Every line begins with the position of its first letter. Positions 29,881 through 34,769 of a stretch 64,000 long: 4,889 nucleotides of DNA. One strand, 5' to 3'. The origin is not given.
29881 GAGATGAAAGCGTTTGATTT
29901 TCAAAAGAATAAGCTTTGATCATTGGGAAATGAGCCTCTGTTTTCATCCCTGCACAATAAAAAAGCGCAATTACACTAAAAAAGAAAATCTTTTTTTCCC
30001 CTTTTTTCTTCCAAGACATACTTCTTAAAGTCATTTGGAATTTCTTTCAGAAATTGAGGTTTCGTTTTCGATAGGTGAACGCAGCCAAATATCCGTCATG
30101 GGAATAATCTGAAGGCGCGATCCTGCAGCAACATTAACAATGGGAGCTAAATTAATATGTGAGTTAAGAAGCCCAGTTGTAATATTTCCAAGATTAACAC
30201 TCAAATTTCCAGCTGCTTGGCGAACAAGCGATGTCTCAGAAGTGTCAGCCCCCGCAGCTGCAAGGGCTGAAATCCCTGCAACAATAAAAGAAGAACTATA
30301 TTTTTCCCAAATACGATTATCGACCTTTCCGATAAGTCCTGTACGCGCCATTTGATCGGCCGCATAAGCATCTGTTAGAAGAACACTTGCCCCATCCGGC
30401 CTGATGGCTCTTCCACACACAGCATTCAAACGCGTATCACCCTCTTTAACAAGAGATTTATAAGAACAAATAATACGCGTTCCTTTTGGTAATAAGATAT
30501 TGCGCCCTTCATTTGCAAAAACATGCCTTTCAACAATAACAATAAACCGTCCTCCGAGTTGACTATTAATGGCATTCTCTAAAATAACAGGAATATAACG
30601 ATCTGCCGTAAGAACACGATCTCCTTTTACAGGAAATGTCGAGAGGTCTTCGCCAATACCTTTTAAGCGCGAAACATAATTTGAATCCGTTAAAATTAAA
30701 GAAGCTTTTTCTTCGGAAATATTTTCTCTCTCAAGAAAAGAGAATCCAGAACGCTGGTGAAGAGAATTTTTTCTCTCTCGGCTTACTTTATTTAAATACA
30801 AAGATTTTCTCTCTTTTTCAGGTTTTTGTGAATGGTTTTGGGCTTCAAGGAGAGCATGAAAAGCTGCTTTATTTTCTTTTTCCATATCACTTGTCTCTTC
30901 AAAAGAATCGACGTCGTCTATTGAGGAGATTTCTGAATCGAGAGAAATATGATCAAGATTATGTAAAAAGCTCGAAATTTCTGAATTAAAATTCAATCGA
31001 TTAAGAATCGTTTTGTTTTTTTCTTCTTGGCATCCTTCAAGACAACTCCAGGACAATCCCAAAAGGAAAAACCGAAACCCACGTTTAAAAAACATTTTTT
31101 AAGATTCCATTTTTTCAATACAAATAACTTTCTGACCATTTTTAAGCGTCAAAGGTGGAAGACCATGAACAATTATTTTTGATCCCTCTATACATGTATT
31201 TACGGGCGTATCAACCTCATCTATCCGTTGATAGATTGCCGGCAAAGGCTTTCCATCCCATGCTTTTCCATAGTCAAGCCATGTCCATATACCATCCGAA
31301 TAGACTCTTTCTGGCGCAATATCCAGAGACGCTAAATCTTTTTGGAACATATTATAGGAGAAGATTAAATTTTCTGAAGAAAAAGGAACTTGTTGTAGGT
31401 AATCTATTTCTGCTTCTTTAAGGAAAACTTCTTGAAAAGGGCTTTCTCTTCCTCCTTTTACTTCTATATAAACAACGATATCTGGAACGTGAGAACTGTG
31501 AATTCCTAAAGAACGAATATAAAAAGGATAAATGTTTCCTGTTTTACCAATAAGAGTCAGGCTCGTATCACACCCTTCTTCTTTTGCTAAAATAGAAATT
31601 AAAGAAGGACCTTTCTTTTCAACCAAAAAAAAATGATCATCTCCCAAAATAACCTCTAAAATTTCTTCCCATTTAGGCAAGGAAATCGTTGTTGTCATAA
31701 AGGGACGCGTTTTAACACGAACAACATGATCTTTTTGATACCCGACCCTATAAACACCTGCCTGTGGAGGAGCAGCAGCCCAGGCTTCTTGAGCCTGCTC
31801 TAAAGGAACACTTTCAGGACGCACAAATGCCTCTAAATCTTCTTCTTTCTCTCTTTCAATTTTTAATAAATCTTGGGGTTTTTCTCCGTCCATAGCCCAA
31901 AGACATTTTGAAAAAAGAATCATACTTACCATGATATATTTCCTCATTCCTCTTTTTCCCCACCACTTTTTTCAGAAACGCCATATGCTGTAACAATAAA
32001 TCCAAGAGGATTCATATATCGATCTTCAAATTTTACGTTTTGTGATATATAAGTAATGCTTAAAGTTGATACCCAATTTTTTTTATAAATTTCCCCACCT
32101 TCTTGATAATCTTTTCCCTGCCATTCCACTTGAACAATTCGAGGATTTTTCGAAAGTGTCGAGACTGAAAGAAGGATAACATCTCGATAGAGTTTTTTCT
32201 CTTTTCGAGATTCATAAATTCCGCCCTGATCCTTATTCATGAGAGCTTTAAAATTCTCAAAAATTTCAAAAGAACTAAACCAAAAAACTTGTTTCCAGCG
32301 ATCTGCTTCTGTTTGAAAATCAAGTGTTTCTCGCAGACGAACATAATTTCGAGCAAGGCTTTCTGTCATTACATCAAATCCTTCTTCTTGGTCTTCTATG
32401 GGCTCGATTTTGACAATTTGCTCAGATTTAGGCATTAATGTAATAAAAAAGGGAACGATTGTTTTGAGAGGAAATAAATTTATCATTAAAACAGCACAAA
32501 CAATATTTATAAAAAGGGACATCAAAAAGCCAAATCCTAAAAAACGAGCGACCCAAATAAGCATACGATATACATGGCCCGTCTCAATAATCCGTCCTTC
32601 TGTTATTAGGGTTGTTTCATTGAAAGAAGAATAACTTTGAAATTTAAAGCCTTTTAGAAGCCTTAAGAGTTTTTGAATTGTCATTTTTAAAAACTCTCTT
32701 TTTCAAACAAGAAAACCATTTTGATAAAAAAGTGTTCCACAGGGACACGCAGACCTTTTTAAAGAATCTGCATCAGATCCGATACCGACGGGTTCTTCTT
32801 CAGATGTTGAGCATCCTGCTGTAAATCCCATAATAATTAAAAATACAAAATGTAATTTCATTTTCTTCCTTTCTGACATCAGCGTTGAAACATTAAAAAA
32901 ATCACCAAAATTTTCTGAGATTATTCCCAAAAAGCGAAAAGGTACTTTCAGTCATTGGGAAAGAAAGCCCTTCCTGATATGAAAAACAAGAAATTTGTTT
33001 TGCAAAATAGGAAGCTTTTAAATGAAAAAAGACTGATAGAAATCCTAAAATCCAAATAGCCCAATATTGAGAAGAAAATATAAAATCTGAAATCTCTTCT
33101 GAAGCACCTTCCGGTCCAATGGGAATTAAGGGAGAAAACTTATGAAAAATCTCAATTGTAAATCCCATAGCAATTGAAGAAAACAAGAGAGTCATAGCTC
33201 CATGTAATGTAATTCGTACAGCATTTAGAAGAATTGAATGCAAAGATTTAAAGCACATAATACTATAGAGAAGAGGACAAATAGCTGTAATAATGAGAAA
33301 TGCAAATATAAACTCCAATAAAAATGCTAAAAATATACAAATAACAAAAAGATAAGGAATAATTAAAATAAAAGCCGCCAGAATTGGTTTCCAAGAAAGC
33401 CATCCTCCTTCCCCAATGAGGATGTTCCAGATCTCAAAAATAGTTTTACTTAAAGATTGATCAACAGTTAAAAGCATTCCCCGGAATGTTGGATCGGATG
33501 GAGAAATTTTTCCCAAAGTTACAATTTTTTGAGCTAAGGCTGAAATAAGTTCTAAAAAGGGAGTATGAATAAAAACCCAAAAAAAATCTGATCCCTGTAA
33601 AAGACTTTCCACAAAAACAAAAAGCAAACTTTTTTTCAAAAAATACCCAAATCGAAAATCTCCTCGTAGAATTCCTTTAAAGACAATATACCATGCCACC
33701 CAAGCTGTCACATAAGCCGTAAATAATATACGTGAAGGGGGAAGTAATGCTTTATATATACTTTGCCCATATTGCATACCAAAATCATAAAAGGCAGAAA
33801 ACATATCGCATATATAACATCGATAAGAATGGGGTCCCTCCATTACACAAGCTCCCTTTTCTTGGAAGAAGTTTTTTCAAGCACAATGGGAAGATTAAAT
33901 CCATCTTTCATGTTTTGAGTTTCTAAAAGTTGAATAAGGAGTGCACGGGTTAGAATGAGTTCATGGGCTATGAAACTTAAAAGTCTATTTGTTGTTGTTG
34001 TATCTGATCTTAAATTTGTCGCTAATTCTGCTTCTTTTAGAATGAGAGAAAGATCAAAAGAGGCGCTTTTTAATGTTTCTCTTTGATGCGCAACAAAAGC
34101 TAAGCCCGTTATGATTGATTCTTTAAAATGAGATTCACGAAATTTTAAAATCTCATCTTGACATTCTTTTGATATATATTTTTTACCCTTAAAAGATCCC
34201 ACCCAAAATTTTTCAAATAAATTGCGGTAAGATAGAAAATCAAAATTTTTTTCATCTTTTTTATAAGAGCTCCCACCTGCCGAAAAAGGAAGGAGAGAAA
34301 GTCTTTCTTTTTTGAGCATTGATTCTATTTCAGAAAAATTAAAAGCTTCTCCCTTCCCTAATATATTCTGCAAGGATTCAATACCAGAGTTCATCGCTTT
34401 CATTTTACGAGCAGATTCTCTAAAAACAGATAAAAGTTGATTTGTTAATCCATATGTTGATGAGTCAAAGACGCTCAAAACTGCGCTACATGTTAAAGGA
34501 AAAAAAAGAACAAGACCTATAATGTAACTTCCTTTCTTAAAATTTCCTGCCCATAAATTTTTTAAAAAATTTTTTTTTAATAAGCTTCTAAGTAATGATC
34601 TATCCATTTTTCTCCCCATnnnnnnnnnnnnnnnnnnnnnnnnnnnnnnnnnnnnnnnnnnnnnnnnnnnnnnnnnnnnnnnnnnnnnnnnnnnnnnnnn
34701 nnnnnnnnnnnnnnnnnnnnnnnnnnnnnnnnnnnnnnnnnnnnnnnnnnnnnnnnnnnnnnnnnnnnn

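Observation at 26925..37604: Complete VirB/Trb-type T4SS operon colinear with virB2-virB11, without a coupling protein or relaxase nearby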

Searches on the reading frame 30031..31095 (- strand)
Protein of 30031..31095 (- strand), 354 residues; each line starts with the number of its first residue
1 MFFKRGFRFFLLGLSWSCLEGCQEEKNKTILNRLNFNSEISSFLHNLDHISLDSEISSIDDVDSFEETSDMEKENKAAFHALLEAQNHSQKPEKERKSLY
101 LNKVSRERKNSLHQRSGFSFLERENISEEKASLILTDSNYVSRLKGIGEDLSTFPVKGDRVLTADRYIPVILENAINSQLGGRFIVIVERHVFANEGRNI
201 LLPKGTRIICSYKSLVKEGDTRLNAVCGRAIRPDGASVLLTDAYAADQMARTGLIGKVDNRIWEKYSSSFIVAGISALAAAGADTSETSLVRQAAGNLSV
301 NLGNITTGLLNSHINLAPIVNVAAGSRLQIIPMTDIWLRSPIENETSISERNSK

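Call 4: search_protein_families(library=pfam, max_evalue=0.1, proteins=[window:30031-31095:-])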
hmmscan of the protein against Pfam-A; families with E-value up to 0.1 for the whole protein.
window:30031-31095:- (354 aa): 1 family
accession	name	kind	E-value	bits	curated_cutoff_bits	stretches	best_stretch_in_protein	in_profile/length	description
PF03743.19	TrbI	-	3.9e-37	128.4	35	1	161-338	1-188/188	Bacterial conjugation TrbI-like protein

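Call 58: search_protein_families(library=ncbifam, max_evalue=0.1, proteins=[window:30031-31095:-])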
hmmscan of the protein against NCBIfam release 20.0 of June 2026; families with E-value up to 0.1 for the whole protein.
window:30031-31095:- (354 aa): 6 families
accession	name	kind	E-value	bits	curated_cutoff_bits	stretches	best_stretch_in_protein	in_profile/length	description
NF038092.1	T4SS_ComB10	equivalog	2.5e-39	134.9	300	1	150-347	12-220/225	DNA type IV secretion system protein ComB10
NF038091.1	T4SS_VirB10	equivalog_domain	8.2e-31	107.1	220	1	159-339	8-192/197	type IV secretion system protein VirB10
NF010429.0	PRK13855.1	equivalog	1.1e-16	61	374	1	153-331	173-350/377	type IV secretion system protein VirB10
NF010405.0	PRK13831.1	subfamily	2.7e-15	56.2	386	1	167-339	250-428/433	IncP-type conjugal transfer protein TrbI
NF041422.1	VirB10_subf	subfamily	2.8e-12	46.9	400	1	61-336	110-393/404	VirB10/TraB/TrbI family type IV secretion system protein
TIGR01698.1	PUNP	equivalog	0.02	14.4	302.6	1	261-337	61-135/245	purine-nucleoside phosphorylase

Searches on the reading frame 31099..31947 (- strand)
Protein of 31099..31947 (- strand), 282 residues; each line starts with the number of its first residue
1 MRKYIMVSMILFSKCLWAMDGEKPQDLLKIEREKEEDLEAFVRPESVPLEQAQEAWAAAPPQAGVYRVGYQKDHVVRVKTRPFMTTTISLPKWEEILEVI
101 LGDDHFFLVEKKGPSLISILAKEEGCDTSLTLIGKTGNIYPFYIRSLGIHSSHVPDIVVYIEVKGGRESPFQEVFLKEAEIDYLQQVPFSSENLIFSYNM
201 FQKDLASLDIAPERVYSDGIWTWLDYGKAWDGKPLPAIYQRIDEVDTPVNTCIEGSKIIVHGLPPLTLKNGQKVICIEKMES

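Call 4: search_protein_families(library=pfam, max_evalue=0.1, proteins=[window:31099-31947:-])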
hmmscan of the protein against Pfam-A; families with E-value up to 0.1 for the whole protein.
window:31099-31947:- (282 aa): 1 family
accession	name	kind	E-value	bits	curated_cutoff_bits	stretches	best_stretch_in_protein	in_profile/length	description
PF03524.21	CagX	-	6.2e-23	82.1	34.2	1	67-279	5-197/198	Conjugal transfer protein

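Call 58: search_protein_families(library=ncbifam, max_evalue=0.1, proteins=[window:31099-31947:-])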
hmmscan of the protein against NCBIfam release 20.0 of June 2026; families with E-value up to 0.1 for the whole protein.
window:31099-31947:- (282 aa): 3 families
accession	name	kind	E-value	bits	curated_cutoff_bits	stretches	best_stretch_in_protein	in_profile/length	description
TIGR02781.1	VirB9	equivalog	6e-18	65.4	217.7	1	67-278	32-244/248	P-type conjugative transfer protein VirB9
NF010413.0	PRK13839.1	subfamily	0.0057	15.9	388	1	189-260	186-253/279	conjugal transfer protein TrbG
TIGR00496.1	frr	equivalog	0.093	12.3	149.1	0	228-275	59-105/176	ribosome recycling factor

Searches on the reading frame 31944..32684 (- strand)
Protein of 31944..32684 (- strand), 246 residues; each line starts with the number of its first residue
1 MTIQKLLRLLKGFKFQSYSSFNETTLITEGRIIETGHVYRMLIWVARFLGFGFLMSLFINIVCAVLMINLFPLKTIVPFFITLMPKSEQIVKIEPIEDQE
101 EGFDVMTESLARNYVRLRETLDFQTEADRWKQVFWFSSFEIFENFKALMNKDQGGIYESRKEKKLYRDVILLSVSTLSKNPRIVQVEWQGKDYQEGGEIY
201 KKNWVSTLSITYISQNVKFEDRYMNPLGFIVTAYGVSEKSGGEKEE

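Call 4: search_protein_families(library=pfam, max_evalue=0.1, proteins=[window:31944-32684:-])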
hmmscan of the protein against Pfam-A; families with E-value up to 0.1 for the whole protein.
window:31944-32684:- (246 aa): 1 family
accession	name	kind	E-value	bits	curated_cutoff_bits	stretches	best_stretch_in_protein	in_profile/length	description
PF04335.19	VirB8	-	1.5e-24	87.5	23.2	1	53-238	24-212/213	VirB8 protein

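Call 58: search_protein_families(library=ncbifam, max_evalue=0.1, proteins=[window:31944-32684:-])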
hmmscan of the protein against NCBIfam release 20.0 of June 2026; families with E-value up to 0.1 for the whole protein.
window:31944-32684:- (246 aa): 2 families
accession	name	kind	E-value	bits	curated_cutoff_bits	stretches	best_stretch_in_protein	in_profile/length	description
NF010439.0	PRK13865.1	equivalog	5.1e-09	36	188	1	55-240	46-228/237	type IV secretion system protein VirB8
NF010446.0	PRK13872.1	equivalog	0.00036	20.2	152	1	173-236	160-222/228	conjugal transfer protein TrbF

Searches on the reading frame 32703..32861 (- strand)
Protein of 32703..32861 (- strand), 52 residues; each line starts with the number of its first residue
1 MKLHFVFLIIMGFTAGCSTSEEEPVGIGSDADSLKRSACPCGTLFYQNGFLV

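Call 58: search_protein_families(library=ncbifam, max_evalue=0.1, proteins=[window:32703-32861:-])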
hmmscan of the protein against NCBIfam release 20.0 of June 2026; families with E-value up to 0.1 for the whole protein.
window:32703-32861:- (52 aa): 0 families

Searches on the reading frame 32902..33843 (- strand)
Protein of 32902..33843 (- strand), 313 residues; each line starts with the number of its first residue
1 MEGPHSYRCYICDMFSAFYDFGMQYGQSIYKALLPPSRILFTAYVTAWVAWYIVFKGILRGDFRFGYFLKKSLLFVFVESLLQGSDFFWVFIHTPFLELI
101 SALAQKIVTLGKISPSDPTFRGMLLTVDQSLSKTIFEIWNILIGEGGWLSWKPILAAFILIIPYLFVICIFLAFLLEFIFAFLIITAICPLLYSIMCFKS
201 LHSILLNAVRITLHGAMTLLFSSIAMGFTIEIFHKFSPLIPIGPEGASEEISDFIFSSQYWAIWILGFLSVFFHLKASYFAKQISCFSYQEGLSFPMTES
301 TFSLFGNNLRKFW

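Call 4: search_protein_families(library=pfam, max_evalue=0.1, proteins=[window:32902-33843:-])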
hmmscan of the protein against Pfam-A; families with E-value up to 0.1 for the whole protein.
window:32902-33843:- (313 aa): 1 family
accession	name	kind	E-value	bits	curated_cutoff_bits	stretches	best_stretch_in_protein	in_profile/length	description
PF04610.19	TrbL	-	1.9e-06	28.3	25.9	1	47-236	3-183/215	TrbL/VirB6 plasmid conjugal transfer protein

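Call 58: search_protein_families(library=ncbifam, max_evalue=0.1, proteins=[window:32902-33843:-])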
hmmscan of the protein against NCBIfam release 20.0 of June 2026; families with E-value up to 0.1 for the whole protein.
window:32902-33843:- (313 aa): 0 families

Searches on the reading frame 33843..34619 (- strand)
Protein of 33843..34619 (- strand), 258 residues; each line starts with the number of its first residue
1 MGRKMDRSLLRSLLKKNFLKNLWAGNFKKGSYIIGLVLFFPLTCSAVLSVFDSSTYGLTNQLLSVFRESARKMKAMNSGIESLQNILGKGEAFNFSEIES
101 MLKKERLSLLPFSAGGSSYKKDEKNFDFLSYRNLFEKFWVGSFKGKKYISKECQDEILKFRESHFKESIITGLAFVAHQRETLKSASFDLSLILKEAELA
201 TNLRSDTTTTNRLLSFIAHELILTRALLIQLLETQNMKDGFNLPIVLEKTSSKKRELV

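Call 4: search_protein_families(library=pfam, max_evalue=0.1, proteins=[window:33843-34619:-])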
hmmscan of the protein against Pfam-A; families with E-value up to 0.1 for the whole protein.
window:33843-34619:- (258 aa): 0 families

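Call 33: search_solved_structures(query=A3, max_evalue=10)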
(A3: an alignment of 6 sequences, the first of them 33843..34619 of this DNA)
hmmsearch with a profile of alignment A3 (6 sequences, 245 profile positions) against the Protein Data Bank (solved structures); distinct sequences matched with E-value up to 10: 8.
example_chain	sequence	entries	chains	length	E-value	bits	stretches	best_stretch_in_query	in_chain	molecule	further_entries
1v9d_A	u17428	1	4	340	0.0015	21.4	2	39-73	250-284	Diaphanous protein homolog 1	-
9b3d_G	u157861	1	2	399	0.002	21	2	39-73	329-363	Protein diaphanous homolog 1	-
9b27_G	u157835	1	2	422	0.0024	20.8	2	39-73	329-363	Protein diaphanous homolog 1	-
3obv_E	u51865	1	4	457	0.004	20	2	39-74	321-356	Protein diaphanous homolog 1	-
9okb_A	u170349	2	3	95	0.14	15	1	187-222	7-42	CS-1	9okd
9okl_A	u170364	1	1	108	1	12.1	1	183-215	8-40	CS-1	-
6ndu_B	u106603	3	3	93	1.9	11.3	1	104-142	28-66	Meiosis expressed gene 1 protein homolog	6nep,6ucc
9d92_A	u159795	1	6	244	9.3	9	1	156-203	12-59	Z4 c3i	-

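Call 58: search_protein_families(library=ncbifam, max_evalue=0.1, proteins=[window:33843-34619:-])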
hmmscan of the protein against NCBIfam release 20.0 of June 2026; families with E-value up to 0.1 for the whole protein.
window:33843-34619:- (258 aa): 0 families

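Call 94: predict_structure(protein=window:33843-34619:-)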
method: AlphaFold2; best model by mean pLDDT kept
length: 258 residues; sequences in the alignment: 1
mean_pLDDT: 38.4   pTM: 0.31
mean pLDDT of the five models: 38.4, 35.3, 33.5, 33.3, 30.7
residues with pLDDT >= 90: 0; 70-90: 0; 50-70: 17; < 50: 241
segments of 3 or more residues with pLDDT < 50: 1-149, 152-158, 163-195, 200-206, 209-215, 226-258
pLDDT, mean of each block of 10 residues (from residue 1): 34 38 36 38 39 37 38 31 29 32 30 27 35 42 39 48 45 43 41 48 48 49 50 39 29 35
secondary structure, 60 per line:
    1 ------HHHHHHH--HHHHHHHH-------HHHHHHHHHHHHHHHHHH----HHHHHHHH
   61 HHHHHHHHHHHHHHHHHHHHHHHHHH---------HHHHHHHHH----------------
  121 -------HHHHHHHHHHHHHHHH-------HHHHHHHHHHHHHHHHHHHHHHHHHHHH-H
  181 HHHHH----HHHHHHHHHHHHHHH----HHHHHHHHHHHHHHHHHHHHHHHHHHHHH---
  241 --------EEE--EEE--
elements in order: H7-13 H16-23 H31-48 H53-86 H96-104 H128-143 H151-178 H180-185 H190-204 H209-237 E249-251 E254-256
